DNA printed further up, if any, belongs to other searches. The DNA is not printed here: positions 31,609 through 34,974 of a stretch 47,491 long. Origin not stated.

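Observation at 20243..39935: Composite gamma-glutamyl/amide-bond locus with outer-membrane uptake, two periplasmic GGTs, glutamate import and dedicated sensing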

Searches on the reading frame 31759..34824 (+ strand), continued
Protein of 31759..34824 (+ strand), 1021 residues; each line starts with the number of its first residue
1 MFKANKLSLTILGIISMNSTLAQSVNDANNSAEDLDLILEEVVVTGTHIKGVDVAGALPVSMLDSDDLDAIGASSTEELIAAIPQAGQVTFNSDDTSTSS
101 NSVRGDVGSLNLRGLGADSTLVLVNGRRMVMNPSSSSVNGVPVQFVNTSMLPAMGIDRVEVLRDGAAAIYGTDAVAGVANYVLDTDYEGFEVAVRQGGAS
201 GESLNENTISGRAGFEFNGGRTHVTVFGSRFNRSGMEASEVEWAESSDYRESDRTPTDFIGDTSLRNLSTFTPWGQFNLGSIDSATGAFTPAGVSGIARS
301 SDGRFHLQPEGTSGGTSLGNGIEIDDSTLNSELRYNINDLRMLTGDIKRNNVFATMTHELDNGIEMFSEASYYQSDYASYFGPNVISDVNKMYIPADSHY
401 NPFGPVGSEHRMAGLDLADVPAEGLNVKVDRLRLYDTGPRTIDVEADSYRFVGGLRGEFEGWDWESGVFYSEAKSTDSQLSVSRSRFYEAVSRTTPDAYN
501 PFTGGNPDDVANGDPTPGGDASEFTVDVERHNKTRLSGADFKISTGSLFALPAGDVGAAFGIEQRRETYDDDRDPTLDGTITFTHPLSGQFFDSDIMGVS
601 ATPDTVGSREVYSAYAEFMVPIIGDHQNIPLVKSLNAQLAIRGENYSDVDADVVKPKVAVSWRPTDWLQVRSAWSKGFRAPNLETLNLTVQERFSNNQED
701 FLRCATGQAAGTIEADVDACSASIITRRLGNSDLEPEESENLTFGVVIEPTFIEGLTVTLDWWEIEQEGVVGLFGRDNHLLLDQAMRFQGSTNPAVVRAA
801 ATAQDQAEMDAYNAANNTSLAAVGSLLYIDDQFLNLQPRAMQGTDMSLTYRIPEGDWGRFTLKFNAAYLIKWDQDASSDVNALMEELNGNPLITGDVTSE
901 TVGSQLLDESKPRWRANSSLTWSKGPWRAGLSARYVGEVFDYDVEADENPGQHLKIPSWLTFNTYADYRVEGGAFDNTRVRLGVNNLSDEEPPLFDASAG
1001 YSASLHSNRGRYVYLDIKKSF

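Call 28: find_related_loci(query=A1, collection=genome_contigs, flank=10000)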
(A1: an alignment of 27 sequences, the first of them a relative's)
Query A1 (1021 aa) in genome_contigs; peptide patterns used: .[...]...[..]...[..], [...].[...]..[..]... (x = any residue, [..] = any of these).
600 stretches matched a pattern (row limit reached: there are more); 589 encode a relative of the query (tblastn E <= 1e-3); the best 80 are kept; 80 distinct loci.
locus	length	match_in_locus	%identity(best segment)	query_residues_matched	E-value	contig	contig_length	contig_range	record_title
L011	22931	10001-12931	42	42-1021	0e+0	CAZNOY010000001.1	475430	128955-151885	MAG TPA_asm: uncultured Citromicrobium sp. isolate binchicken_co237_102 genome assembly, contig: NODE_7_length_475430_co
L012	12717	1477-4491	41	40-1021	0e+0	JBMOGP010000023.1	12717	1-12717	MAG: Hyphomonadaceae bacterium isolate Deming_bin.305 contig14418, whole genome shotgun sequence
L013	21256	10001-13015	41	40-1021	0e+0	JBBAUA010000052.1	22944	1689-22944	MAG: Hyphomonadaceae bacterium isolate EUL_285 ctg52-EUL_285, whole genome shotgun sequence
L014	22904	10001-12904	42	39-1021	0e+0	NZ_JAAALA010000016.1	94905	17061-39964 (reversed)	Caulobacter sp. SLTY SLTYS3_16, whole genome shotgun sequence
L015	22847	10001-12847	41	38-1021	0e+0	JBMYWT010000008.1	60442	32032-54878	MAG: Maricaulaceae bacterium isolate ME_XS_2210_bin_39 ME_XS_2210_bin_39_7, whole genome shotgun sequence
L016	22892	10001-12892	42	15-1021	0e+0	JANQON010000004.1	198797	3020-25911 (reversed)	MAG: Marinicaulis sp. isolate IP29b_bin.134 k99_292174, whole genome shotgun sequence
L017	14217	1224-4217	40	9-1021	0e+0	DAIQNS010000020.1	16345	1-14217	MAG TPA_asm: Alteraurantiacibacter sp. isolate CTOTU7346 NODE_4303_length_16345_cov_3.141498, whole genome shotgun seque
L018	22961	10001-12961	41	46-1021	0e+0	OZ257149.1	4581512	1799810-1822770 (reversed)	MAG: Hyphomonadaceae bacterium isolate cbffa566-4f0f-4c07-99d8-97ab199bf094 genome assembly, chromosome: 1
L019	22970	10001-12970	42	43-1021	0e+0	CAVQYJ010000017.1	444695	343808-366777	MAG: uncultured Alphaproteobacteria bacterium isolate MFD04651.bin.1.122 genome assembly, contig: contig_4722, whole gen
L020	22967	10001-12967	41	42-1021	0e+0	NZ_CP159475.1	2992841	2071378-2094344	Oceanicaulis alexandrii strain ac9 chromosome, complete genome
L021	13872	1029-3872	41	40-1021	0e+0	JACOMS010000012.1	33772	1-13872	MAG: Hyphomonadaceae bacterium isolate SP12AHP1 SP12AHP1_Ga0325877_1012, whole genome shotgun sequence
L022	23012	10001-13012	40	1-1021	0e+0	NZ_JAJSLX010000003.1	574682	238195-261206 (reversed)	Sessilibacter corallicola strain C21 Scaffold3_1, whole genome shotgun sequence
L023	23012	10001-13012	40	42-1021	0e+0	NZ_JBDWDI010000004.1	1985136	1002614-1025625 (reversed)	MAG: Parasphingorhabdus sp. isolate LC.120.F.D4_374_69 LC_120_F_D4_374_69_000000000004, whole genome shotgun sequence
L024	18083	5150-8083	41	39-1021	0e+0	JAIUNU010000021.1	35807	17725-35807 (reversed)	MAG: Proteobacteria bacterium isolate CAULO1 3300009517-bin.48~Ga0102832_1000774, whole genome shotgun sequence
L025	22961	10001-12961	40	41-1021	0e+0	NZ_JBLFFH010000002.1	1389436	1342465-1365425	Sphingomonas sp. DT-204 NODE_2_length_1389436_cov_263.360510, whole genome shotgun sequence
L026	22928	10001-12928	40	39-1021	0e+0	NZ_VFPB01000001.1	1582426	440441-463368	Pseudoxanthomonas sp. 3HH-4 Ga0310715_101, whole genome shotgun sequence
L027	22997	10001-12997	39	17-1021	0e+0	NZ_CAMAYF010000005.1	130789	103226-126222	MAG: Sphingorhabdus sp. EL138 isolate ME-21oct19-155 ME-21oct19-C144, whole genome shotgun sequence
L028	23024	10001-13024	41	10-1021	0e+0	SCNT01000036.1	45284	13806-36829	Sphingomonadaceae bacterium 3R27E2-A NODE_36_length_45284_cov_21.944566, whole genome shotgun sequence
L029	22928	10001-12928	40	39-1021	0e+0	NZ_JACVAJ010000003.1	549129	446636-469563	Pseudoxanthomonas sp. PXM01 NODE_3_length_549129_cov_45.286185, whole genome shotgun sequence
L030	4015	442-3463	41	10-1021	0e+0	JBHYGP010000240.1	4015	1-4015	MAG: Sphingomonas sp. isolate SAMS01UC_bin-018 SAMS01UC_bin-018_c314, whole genome shotgun sequence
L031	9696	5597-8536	39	15-1021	0e+0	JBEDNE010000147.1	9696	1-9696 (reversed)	MAG: Pseudomonadota bacterium isolate NASQAN2015_111_B_bin.82 scaffold_269222, whole genome shotgun sequence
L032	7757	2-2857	40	63-1021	0e+0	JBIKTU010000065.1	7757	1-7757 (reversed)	MAG: Caulobacter sp. isolate ME2015-07-30_3300044647_group6_bin151 Rohwer_bin1852_scaffold_13100_c1, whole genome shotgu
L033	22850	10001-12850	39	46-1021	0e+0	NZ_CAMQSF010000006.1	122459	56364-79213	MAG: uncultured Caulobacter sp. isolate ERR3047202_bin.1_metaWRAP_v1.3_MAG ERZ13632631.55, whole genome shotgun sequence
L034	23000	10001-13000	39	1-1021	0e+0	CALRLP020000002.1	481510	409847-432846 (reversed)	MAG: Maricaulis salignorans isolate JJ-K9-75-6-m1-bin268 genome assembly, contig: JJ-SLHB4-253-C4, whole genome shotgun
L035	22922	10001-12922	41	42-1021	0e+0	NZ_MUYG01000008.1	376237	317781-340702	Erythrobacter donghaensis strain DSM 16220 DSM16220_4_376237, whole genome shotgun sequence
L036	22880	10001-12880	40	40-1021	0e+0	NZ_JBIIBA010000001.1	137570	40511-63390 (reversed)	MAG: Sphingorhabdus sp. isolate ME2000-06-20pf_3300042868_group1_bin114 Rohwer_bin2044_scaffold_50_c1, whole genome shot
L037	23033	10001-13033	39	9-1021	0e+0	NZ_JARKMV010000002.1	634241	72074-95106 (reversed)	Brevundimonas sp. BR2-1 BR2-1_2, whole genome shotgun sequence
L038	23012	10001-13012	41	26-1021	0e+0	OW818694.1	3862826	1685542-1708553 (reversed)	metagenome genome assembly, chromosome: 1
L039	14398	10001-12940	38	39-1021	0e+0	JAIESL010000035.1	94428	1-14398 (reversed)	MAG: Caulobacteraceae bacterium isolate co.spades.METABAT.2.5kb_024 c_000000444417, whole genome shotgun sequence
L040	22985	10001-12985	37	8-1021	0e+0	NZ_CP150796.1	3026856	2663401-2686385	Brevundimonas sp. BH3 chromosome, complete genome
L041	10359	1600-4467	38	40-1021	0e+0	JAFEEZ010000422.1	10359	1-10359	MAG: Proteobacteria bacterium isolate SZAS KAN-31 CK_MAG-96__422__length-10359, whole genome shotgun sequence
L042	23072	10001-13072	37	7-1021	0e+0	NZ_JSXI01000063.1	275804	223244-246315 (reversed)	Sphingomonas sp. ERG5 Contig64, whole genome shotgun sequence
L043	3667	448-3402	37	39-1021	0e+0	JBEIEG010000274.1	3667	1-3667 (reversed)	MAG: Hyphomonadaceae bacterium isolate Sample-101-S75-bin-68 Sample_101_S75-bin_68-k141_2533754, whole genome shotgun se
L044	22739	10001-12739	36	39-1021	0e+0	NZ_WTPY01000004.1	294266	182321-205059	Paraglaciecola sp. 20A4 Scaffold4, whole genome shotgun sequence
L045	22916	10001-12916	37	39-1021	0e+0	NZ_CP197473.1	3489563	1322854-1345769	Stenotrophomonas sp. JC08 chromosome, complete genome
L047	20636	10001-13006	40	21-1021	0e+0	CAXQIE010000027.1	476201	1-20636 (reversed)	MAG: Neptunomonas phycophila isolate 3um_A1Z0718_2.44 genome assembly, contig: k127_879650, whole genome shotgun sequenc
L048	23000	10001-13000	36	40-1021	2e-175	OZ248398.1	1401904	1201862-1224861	Caulobacteraceae bacterium isolate MiH-15 genome assembly, chromosome: MiH-15-c1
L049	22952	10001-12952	36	21-1021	3e-174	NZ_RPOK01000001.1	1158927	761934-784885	Alteromonas sediminis strain U0105 scaffold1, whole genome shotgun sequence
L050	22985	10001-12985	36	2-1021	6e-174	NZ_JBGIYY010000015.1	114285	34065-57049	Glaciecola sp. SC05 scaffold15, whole genome shotgun sequence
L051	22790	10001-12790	36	39-1021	2e-173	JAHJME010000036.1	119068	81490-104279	MAG: Alphaproteobacteria bacterium isolate Old_saline.mb.25 Old_saline.mb.25_k141_1053499, whole genome shotgun sequence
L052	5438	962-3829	36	38-1021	9e-177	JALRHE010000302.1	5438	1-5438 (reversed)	MAG: Steroidobacteraceae bacterium isolate MYJ.12 MYJ_706373, whole genome shotgun sequence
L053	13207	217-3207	36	39-1021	2e-172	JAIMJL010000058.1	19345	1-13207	MAG: Sandarakinorhabdus sp. isolate GA_180221_E-1-1-MAG-64_17 NODE_566_length_19235_cov_9.385349, whole genome shotgun s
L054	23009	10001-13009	41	7-1021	0e+0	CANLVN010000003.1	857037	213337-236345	uncultured Erythrobacter sp. isolate 2-602-J.fasta genome assembly, contig: NODE_3, whole genome shotgun sequence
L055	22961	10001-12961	38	31-1021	0e+0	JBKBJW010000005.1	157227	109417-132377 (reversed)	MAG: Brevundimonas sp. isolate 21I_056.bin.6 NODE_67_length_157227_cov_13.976952, whole genome shotgun sequence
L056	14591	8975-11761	35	26-1021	1e-165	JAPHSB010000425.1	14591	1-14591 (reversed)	MAG: Lysobacterales bacterium isolate N3D-Bin_16_1 c_000001320218, whole genome shotgun sequence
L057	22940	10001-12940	39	39-1021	0e+0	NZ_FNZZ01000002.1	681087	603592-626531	Sphingomonas palmae strain JS21-1, whole genome shotgun sequence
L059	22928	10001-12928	41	39-1021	0e+0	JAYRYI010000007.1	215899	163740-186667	MAG: Caulobacter sp. isolate EBPR_s431bin.1 NODE_84_length_215899_cov_50.004060, whole genome shotgun sequence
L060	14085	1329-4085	35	27-1021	4e-163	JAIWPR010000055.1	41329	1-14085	Luteimonas sp. Y-2-2-4F Scaffold36_1, whole genome shotgun sequence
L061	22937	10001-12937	42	42-1021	0e+0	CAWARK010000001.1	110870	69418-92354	MAG: uncultured Alphaproteobacteria bacterium isolate MFD02832.bin.1.135 genome assembly, contig: contig_10059, whole ge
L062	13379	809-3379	37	166-1021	2e-161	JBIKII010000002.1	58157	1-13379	MAG: Caulobacter sp. isolate ME2014-05-30_3300043465_group5_bin127 Rohwer_bin1851_scaffold_243_c1, whole genome shotgun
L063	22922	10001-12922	38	33-1021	0e+0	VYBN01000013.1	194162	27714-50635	MAG: Gammaproteobacteria bacterium isolate SB0673_bin_2 NODE_11_length_194162_cov_63.034244, whole genome shotgun sequen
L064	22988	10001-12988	35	6-1021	5e-157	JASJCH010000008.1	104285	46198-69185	MAG: Woeseiaceae bacterium isolate MO_140.B34 MO_140.c_175, whole genome shotgun sequence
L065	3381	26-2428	37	221-1021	3e-161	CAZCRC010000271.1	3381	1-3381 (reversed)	MAG TPA_asm: uncultured Actinomycetes bacterium isolate binchicken_co105_245 genome assembly, contig: NODE_40445_length_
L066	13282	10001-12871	36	39-1021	7e-178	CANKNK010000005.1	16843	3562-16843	MAG: Comamonadaceae bacterium isolate RH-9nov16-92 genome assembly, contig: RH-9nov16-C6815, whole genome shotgun sequen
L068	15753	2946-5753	43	46-1021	0e+0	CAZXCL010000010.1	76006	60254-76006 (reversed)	MAG TPA_asm: uncultured Gammaproteobacteria bacterium isolate SRP268394_co1_214 genome assembly, contig: NODE_419_length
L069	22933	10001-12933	43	40-1021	0e+0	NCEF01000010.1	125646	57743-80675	MAG: Sphingomonas sp. 32-66-10 04302015_32_scaffold_201, whole genome shotgun sequence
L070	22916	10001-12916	37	39-1021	0e+0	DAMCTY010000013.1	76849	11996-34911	MAG TPA_asm: Stenotrophomonas sp. isolate CTOTU50078 NODE_85_length_76849_cov_17.438433, whole genome shotgun sequence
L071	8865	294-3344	33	39-1021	3e-131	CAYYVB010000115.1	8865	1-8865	MAG TPA_asm: uncultured Opitutaceae bacterium isolate binchicken_co276_45 genome assembly, contig: NODE_6710_length_8865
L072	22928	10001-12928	40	39-1021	0e+0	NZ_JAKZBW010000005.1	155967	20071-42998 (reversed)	Pseudoxanthomonas sp. LH2527 NODE_5_length_155967_cov_16.353086, whole genome shotgun sequence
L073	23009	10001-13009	35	40-1021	1e-171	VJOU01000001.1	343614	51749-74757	Glycocaulis profundi strain ZYF765 scaffold_0, whole genome shotgun sequence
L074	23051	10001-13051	32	34-1021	1e-126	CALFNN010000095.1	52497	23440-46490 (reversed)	MAG TPA_asm: uncultured Opitutaceae bacterium isolate ERR1654122_bin.5_CONCOCT_v1.1_MAG genome assembly, contig: ERZ1505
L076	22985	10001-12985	36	5-1021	4e-175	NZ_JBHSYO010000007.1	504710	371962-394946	Pseudobowmanella zhangzhouensis strain KCTC 42143 GCM70025742_19, whole genome shotgun sequence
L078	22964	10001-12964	39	42-1021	0e+0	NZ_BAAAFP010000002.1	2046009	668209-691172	Alteraurantiacibacter aestuarii strain JCM 16339 sequence2, whole genome shotgun sequence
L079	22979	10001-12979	39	42-1021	0e+0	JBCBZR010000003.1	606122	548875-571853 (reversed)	MAG: Pseudomonadota bacterium isolate P01_A01_bin.120 k141_1364208_length_606122_cov_78.9252, whole genome shotgun seque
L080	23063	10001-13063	31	39-1021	1e-111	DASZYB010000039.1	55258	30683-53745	MAG TPA_asm: Opitutaceae bacterium isolate SMAG_U6199 k141_348874, whole genome shotgun sequence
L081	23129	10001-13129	32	15-1021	2e-122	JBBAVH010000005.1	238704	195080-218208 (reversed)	MAG: Opitutaceae bacterium isolate EUL_318 ctg5-EUL_318, whole genome shotgun sequence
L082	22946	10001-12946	30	39-1021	1e-108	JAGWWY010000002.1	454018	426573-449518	MAG: Gammaproteobacteria bacterium isolate REEB454 contig-150_1, whole genome shotgun sequence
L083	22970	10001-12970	29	39-1021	3e-106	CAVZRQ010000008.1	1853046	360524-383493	MAG: uncultured Gammaproteobacteria bacterium isolate MFD00905.bin.2.55 genome assembly, contig: contig_5050, whole geno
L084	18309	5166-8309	29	37-1021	3e-109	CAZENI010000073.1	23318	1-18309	MAG TPA_asm: uncultured Opitutus sp. isolate SRP292972_co3_40 genome assembly, contig: NODE_1234_length_23318_cov_4.9830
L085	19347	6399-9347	39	39-1021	0e+0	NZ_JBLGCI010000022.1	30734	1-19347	MAG: Brevundimonas sp. isolate 3300055174_23 Ga0535679_0000634, whole genome shotgun sequence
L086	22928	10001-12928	40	39-1021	0e+0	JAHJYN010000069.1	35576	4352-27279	MAG: Alphaproteobacteria bacterium isolate UMS_B.mb.39 UMS_B.mb.39_k119_138291, whole genome shotgun sequence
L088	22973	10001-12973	39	39-1021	0e+0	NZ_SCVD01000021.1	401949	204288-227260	MAG: Phenylobacterium sp. isolate GW715_bin.37 GW715_bin.37-55737, whole genome shotgun sequence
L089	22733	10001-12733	26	1-1021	3e-68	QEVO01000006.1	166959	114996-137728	MAG: Proteobacteria bacterium isolate PRO5 J3_scaffold_38, whole genome shotgun sequence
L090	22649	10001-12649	27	39-1021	3e-67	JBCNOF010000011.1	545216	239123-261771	MAG: Roseateles sp. isolate SMAGNO120 Contig11, whole genome shotgun sequence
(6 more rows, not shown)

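Call 31: search_protein_families(library=ncbifam, proteins=[L004:13192-14367:+, L007:14267-15466:+, L001:13304-14539:+, L004:14389-15711:+, L004:17522-19615:+, L007:13054-14253:+, L007:15463-17052:+], max_evalue=0.0001)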
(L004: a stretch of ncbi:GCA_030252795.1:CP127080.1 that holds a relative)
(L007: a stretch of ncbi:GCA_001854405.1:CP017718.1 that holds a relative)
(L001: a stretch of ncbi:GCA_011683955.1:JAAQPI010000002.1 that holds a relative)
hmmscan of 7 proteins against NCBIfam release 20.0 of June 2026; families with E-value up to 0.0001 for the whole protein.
L004:13192-14367:+ (391 aa): 0 families

L007:14267-15466:+ (399 aa): 0 families

L001:13304-14539:+ (411 aa): 1 family
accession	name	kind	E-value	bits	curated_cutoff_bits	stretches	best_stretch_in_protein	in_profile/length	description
NF007897.0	PRK10602.1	equivalog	1.6e-05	24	157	1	174-273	17-105/237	murein tripeptide amidase MpaA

L004:14389-15711:+ (440 aa): 8 families
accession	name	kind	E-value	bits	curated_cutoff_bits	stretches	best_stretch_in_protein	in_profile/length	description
TIGR01048.1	lysA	equivalog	5.2e-65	219.6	297.9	1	44-410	30-392/417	diaminopimelate decarboxylase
TIGR03099.1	dCO2ase_PEP1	hypoth_equivalog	4.5e-40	137.9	478.45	1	45-397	31-381/398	pyridoxal-dependent decarboxylase, exosortase A system-associated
NF006515.0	PRK08961.1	equivalog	6.5e-38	130.2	802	1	59-405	522-851/861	bifunctional aspartate kinase/diaminopimelate decarboxylase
NF052544.1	OrLyDeCDokD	equivalog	3.8e-26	91.7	700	1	38-437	42-457/461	ornithine/lysine decarboxylase DokD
NF041039.1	FslC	exception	4.7e-14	52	500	1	51-398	40-389/418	rhizoferrin biosystnesis N-citrylornithine decarboxylase FslC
TIGR01273.1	speA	equivalog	1.6e-12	46.8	624.1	1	58-309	85-351/624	arginine decarboxylase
NF003763.0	PRK05354.1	equivalog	2.9e-12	45.9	369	1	58-302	92-352/636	biosynthetic arginine decarboxylase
TIGR01047.1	nspC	equivalog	3.8e-11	42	409.05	1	67-414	32-360/380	carboxynorspermidine decarboxylase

L004:17522-19615:+ (697 aa): 1 family
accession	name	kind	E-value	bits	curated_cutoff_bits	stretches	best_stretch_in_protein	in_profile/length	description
NF038314.1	epimerase_MslH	equivalog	4.4e-17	61.6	700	1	300-376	238-316/439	lasso peptide C-terminal Trp epimerase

L007:13054-14253:+ (399 aa): 8 families
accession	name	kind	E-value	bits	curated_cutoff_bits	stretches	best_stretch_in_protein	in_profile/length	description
NF001933.0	PRK00711.1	subfamily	9e-100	334.7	383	1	1-390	11-400/429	D-amino acid dehydrogenase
NF009074.0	PRK12409.1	equivalog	2.6e-64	217.9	494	1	2-391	13-405/410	D-amino acid dehydrogenase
TIGR02352.1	thiamin_ThiO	equivalog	2.1e-27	96.1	250.8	1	94-389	53-347/351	glycine oxidase ThiO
TIGR03364.1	HpnW_proposed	hypoth_equivalog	1.2e-13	50.9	285.1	1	94-254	52-203/365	TIGR03364 family FAD-dependent oxidoreductase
NF040813.1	pro_dh_Thprot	equivalog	2.7e-13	49.7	600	1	223-389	198-348/362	D-proline dehydrogenase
TIGR03197.1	MnmC_Cterm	equivalog_domain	7.7e-12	45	174.2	1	93-361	55-318/400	FAD-dependent 5-carboxymethylaminomethyl-2-thiouridine(34) oxidoreductase MnmC1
NF002480.1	PRK01747.1-1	equivalog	1.9e-09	36.5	540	1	94-360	302-566/645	bifunctional tRNA (5-methylaminomethyl-2-thiouridine)(34)-methyltransferase MnmC2/FAD-dependent 5-carboxymethylaminomethyl-2-thiouridine(34)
TIGR01373.1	soxB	subfamily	5.8e-05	22.1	529.45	1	201-389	193-382/407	sarcosine oxidase subunit beta family protein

L007:15463-17052:+ (529 aa): 41 families (the best 25 are shown)
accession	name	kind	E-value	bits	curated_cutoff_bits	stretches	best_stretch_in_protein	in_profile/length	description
NF006560.0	PRK09061.1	subfamily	3.8e-62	210.3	340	1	23-520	22-515/517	amidohydrolase family protein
NF006689.0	PRK09237.1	equivalog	1.5e-16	60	371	1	27-120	3-91/383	amidohydrolase/deacetylase family metallohydrolase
NF005791.0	PRK07627.1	equivalog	6.7e-15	54.9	442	1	29-120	3-95/425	dihydroorotase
TIGR03583.1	EF_0837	hypoth_equivalog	1.6e-11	43.9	432.15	1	37-121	6-89/365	amidohydrolase/deacetylase family metallohydrolase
NF009060.0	PRK12394.1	equivalog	4.1e-11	42.3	442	1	27-120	3-93/381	metallo-dependent hydrolase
NF002668.0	PRK02382.1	equivalog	4.4e-11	42.1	452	0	40-117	7-85/436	dihydroorotase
TIGR03178.1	allantoinase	equivalog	6.1e-11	41.8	357.85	1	40-91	11-60/441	allantoinase AllB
TIGR02033.1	D-hydantoinase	equivalog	1.7e-10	40.4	393.25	1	31-95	3-64/454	dihydropyrimidinase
NF006839.0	PRK09357.1-4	equivalog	1.6e-09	36.9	576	1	31-91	4-62/422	dihydroorotase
NF006056.0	PRK08204.1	subfamily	2.4e-09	36.5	391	1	38-97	16-73/449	hypothetical protein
TIGR01224.1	hutI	equivalog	5.7e-09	35.3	298.15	1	49-136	6-90/377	imidazolonepropionase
NF006838.0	PRK09357.1-3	equivalog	2.4e-08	33.3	644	0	29-87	3-60/423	dihydroorotase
TIGR03121.1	one_C_dehyd_A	equivalog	2.4e-08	32.7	392.75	0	29-92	2-63/556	formylmethanofuran dehydrogenase subunit A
NF005960.0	PRK08044.1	equivalog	3.1e-08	32.8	688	1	41-93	15-64/453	allantoinase AllB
NF006055.0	PRK08203.1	equivalog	3.2e-08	32.6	532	0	38-92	18-72/455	8-oxoguanine deaminase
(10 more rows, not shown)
